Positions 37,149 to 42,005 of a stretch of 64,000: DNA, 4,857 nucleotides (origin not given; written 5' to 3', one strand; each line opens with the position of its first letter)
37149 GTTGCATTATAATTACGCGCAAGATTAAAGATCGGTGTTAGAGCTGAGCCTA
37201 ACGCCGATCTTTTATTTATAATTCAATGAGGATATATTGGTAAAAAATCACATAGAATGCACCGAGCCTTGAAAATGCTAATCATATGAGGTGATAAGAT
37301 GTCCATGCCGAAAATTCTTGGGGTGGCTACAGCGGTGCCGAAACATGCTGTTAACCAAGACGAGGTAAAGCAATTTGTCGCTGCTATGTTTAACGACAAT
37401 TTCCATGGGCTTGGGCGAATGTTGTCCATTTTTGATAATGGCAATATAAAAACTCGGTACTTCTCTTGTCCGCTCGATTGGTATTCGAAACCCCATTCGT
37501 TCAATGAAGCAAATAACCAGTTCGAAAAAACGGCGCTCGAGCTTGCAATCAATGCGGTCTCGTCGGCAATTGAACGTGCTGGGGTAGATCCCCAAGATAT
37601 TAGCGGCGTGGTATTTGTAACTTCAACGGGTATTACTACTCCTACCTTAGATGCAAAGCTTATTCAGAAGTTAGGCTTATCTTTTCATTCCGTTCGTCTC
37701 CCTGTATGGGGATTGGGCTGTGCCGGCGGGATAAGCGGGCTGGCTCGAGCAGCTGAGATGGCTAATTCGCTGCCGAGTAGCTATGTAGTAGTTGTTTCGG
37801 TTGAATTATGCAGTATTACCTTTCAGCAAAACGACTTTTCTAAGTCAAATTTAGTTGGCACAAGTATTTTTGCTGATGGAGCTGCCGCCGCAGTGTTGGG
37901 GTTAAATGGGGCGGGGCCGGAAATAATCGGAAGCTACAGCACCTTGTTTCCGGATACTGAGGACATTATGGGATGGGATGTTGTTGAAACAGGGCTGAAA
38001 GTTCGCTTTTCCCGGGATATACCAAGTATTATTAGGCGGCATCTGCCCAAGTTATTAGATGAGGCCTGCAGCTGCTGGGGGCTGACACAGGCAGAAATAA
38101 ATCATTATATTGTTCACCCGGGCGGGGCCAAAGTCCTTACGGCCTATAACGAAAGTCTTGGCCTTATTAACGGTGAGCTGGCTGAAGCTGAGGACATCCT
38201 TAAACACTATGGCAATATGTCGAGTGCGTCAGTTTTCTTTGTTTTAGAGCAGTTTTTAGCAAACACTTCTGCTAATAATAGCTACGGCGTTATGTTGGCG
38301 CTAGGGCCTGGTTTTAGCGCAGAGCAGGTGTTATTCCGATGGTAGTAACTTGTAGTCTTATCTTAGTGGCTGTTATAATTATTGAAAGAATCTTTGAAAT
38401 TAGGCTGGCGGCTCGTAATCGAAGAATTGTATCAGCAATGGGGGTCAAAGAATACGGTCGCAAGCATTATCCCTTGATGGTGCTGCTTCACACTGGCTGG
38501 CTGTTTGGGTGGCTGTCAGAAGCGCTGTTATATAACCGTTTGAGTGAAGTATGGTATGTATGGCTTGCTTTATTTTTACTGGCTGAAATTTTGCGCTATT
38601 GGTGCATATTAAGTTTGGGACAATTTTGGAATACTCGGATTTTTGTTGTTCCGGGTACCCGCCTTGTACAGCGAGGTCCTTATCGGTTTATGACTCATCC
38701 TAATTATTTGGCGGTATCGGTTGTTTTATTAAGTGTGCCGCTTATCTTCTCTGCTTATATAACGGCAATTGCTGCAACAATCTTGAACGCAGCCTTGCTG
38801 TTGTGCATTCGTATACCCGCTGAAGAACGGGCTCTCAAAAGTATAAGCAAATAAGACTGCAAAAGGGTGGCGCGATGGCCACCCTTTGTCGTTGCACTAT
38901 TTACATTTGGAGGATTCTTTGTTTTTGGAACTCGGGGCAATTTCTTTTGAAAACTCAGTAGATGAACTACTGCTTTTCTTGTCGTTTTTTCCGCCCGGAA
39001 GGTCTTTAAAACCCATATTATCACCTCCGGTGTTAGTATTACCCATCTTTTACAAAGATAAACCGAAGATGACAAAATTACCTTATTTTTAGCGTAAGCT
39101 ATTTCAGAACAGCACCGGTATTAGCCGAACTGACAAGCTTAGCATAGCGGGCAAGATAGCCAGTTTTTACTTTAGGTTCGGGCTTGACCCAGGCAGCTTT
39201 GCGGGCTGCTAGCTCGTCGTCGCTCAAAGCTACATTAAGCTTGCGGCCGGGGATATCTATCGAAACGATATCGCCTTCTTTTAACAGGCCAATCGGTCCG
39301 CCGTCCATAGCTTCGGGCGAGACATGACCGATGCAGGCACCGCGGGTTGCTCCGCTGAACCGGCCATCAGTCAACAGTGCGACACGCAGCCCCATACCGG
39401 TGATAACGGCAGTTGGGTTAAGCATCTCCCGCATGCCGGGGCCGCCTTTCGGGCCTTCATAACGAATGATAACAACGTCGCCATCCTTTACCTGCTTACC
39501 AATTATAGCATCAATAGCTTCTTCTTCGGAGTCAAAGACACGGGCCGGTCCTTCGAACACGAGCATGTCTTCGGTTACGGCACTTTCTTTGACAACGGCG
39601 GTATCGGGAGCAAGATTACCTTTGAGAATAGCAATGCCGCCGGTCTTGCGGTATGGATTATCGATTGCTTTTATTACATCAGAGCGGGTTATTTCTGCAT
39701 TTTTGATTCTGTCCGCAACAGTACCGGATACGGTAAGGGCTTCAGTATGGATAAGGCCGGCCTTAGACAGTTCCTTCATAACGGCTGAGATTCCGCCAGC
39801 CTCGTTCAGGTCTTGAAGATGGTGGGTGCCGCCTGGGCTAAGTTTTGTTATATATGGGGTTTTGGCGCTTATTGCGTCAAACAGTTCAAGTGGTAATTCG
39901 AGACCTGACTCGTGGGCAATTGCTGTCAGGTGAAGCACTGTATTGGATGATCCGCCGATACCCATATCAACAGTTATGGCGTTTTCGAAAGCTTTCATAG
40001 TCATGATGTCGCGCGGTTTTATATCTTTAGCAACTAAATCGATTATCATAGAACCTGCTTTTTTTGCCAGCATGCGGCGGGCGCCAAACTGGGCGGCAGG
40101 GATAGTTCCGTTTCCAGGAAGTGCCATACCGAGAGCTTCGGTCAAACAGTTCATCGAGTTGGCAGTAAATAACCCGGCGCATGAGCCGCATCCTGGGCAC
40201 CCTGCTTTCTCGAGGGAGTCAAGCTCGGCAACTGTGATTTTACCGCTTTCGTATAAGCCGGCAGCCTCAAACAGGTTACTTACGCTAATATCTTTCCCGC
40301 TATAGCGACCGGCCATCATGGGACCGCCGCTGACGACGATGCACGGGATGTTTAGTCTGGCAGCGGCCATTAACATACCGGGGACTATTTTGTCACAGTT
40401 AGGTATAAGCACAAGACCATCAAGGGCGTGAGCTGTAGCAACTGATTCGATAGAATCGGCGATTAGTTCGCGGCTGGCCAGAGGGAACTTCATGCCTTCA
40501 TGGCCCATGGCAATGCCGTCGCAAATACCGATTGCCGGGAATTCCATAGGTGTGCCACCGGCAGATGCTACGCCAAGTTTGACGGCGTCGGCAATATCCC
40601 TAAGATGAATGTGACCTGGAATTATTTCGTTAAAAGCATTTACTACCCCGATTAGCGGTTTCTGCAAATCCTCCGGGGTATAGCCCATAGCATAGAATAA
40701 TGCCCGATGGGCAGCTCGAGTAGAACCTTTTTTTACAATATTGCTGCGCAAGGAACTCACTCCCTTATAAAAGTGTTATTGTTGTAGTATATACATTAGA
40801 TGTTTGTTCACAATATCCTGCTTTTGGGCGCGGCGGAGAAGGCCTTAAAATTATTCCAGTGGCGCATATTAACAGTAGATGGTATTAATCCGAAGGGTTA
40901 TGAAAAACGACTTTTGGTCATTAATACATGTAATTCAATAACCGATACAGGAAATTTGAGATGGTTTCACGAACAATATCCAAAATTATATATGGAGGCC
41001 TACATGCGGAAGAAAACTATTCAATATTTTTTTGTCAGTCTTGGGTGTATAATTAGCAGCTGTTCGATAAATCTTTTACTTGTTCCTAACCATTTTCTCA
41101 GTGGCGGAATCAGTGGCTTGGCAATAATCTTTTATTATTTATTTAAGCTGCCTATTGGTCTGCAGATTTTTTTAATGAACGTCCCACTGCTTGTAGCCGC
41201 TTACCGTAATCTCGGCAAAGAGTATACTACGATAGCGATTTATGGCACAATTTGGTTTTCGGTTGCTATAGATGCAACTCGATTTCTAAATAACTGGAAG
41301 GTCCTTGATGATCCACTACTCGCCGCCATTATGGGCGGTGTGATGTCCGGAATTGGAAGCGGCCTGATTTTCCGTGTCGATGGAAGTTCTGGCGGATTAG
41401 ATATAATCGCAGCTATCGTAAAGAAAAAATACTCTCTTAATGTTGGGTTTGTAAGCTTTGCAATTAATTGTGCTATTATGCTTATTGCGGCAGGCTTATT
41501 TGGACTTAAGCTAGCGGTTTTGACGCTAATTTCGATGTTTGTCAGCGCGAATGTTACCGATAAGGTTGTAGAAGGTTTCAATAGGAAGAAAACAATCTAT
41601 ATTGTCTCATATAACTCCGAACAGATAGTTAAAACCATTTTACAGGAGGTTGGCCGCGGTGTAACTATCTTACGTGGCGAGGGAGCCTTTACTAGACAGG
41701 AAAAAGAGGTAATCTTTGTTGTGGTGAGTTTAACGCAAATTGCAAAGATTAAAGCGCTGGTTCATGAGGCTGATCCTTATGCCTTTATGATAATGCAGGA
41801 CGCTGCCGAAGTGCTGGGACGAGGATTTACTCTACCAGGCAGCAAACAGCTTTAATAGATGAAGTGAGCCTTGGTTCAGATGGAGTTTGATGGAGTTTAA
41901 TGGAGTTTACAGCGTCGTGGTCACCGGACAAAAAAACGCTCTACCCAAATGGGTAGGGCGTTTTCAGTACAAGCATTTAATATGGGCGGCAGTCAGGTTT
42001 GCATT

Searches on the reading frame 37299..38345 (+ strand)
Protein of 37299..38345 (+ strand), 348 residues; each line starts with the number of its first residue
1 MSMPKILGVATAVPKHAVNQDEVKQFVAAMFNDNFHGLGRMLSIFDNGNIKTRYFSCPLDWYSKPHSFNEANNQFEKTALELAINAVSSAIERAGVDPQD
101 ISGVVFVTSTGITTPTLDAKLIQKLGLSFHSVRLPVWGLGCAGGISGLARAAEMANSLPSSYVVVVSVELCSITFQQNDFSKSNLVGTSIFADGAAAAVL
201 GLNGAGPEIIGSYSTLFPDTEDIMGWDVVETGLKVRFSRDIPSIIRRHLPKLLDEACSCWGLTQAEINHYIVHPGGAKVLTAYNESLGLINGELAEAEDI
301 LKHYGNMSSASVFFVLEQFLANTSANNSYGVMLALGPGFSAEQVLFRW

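Call 43: search_protein_families(library=pfam, proteins=[window:37299-38345:+], max_evalue=0.00001)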
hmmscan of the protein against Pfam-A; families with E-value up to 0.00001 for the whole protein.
window:37299-38345:+ (348 aa): 5 families
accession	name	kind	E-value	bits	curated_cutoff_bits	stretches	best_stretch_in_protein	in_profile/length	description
PF00195.25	Chal_sti_synt_N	-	5.2e-24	85.4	27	1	6-201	16-222/225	Chalcone and stilbene synthases, N-terminal domain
PF02797.21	Chal_sti_synt_C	-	2.2e-22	80.1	27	1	212-347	5-148/151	Chalcone and stilbene synthases, C-terminal domain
PF08392.18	FAE1_CUT1_RppA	-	8.3e-12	45.5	27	1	76-201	80-204/290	FAE1/Type III polyketide synthase-like protein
PF08541.16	ACP_syn_III_C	-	1.7e-09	38.1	26.6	1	261-348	5-90/90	3-Oxoacyl-[acyl-carrier-protein (ACP)] synthase III C terminal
PF08545.16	ACP_syn_III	-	2.8e-06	27.5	24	1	140-210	6-72/80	3-Oxoacyl-[acyl-carrier-protein (ACP)] synthase III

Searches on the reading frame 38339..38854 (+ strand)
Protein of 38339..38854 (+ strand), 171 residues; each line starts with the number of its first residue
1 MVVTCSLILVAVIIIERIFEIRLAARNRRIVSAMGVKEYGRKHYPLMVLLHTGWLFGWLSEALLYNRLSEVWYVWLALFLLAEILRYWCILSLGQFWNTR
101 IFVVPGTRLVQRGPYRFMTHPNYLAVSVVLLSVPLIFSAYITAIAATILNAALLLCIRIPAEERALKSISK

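Call 43: search_protein_families(library=pfam, proteins=[window:38339-38854:+], max_evalue=0.00001)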
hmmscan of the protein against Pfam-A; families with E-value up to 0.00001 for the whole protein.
window:38339-38854:+ (171 aa): 2 families
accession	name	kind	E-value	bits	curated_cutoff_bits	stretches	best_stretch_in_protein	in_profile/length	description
PF04140.19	ICMT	-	6.8e-27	94.2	24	1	75-167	1-94/95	Isoprenylcysteine carboxyl methyltransferase (ICMT) family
PF04191.18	PEMT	-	2.1e-08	35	25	1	76-167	7-99/105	Phospholipid methyltransferase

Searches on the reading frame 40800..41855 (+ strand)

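Call 43: search_protein_families(library=pfam, proteins=[window:40800-41855:+], max_evalue=0.00001)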
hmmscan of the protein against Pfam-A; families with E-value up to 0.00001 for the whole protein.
window:40800-41855:+ (351 aa): 2 families
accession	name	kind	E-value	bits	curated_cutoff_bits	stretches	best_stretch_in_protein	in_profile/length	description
PF02588.21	YitT_membrane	-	3e-60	203.6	24.3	1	76-280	2-204/205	Uncharacterised 5xTM membrane BCR, YitT family COG1284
PF10035.14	DUF2179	-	1.4e-20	73.3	22.8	1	286-340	1-55/55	Uncharacterized protein conserved in bacteria (DUF2179)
